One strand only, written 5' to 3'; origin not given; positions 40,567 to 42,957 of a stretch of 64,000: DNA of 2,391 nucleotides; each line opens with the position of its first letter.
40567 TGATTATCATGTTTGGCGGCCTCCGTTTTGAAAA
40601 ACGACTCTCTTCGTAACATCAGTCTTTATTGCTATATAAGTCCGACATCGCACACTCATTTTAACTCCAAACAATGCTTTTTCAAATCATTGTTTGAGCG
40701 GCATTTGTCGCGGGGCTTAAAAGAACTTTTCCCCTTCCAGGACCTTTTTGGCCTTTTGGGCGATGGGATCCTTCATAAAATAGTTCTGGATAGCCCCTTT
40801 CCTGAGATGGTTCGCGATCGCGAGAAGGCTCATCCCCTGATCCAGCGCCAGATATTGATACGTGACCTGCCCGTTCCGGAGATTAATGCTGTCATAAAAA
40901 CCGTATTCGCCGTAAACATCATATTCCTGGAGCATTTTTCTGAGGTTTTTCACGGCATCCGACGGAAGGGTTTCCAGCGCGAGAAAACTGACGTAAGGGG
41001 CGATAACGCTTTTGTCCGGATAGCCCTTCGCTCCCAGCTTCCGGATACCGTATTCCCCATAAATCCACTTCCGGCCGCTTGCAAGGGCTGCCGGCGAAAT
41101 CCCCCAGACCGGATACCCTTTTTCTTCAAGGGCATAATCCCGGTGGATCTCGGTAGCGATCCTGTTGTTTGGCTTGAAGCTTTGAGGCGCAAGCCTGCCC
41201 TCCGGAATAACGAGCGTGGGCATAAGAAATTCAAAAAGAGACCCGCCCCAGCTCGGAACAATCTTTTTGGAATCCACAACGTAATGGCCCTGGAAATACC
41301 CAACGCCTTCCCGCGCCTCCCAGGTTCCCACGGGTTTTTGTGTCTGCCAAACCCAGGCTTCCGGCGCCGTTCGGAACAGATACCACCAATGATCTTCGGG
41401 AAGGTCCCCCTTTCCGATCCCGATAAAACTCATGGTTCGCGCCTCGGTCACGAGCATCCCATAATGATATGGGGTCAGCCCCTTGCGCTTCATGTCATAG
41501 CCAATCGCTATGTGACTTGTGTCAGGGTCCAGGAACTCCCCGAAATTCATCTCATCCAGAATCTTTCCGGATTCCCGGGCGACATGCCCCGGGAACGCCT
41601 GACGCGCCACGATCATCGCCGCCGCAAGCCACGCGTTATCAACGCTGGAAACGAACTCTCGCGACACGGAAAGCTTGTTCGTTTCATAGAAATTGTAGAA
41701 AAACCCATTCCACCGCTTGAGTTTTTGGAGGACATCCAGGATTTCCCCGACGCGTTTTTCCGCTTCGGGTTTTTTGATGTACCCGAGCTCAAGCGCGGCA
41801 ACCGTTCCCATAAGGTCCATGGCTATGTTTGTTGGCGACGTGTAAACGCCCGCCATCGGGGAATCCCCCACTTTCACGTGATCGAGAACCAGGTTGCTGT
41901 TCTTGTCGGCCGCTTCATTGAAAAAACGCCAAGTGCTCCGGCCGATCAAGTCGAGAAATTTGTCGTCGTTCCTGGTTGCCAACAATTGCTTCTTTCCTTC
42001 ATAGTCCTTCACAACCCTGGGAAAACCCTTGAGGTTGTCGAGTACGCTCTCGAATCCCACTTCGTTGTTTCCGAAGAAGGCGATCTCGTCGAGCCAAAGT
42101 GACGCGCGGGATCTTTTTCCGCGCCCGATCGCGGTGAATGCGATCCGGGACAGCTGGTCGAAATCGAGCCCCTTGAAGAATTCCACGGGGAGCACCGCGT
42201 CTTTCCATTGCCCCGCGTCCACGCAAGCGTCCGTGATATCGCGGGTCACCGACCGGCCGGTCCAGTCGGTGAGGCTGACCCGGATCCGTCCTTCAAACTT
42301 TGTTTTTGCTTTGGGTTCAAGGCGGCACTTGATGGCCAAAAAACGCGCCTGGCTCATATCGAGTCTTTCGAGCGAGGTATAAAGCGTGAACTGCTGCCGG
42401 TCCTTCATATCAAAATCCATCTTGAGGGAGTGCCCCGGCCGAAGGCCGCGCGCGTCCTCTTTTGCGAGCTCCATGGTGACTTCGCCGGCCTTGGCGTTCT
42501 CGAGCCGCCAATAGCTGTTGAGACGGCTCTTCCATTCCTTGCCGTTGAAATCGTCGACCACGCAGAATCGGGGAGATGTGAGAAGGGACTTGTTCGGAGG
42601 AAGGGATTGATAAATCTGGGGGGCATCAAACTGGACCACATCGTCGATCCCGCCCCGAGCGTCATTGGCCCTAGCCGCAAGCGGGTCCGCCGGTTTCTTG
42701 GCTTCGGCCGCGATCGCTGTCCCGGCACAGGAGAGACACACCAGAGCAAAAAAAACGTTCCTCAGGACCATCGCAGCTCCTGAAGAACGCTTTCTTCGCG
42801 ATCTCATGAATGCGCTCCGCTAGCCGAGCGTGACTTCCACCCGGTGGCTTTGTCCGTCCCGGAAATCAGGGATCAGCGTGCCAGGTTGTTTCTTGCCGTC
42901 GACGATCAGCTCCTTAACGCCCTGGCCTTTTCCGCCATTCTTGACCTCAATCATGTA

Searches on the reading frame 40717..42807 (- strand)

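Call 61: search_protein_families(library=pfam, proteins=[window:40717-42807:-], max_evalue=0.00001)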
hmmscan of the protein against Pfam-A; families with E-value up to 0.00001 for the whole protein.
window:40717-42807:- (696 aa): 1 family
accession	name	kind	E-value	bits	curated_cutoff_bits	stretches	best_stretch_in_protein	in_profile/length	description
PF10091.15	Glycoamylase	-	7.1e-22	78.4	27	1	507-680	39-220/221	Putative glucoamylase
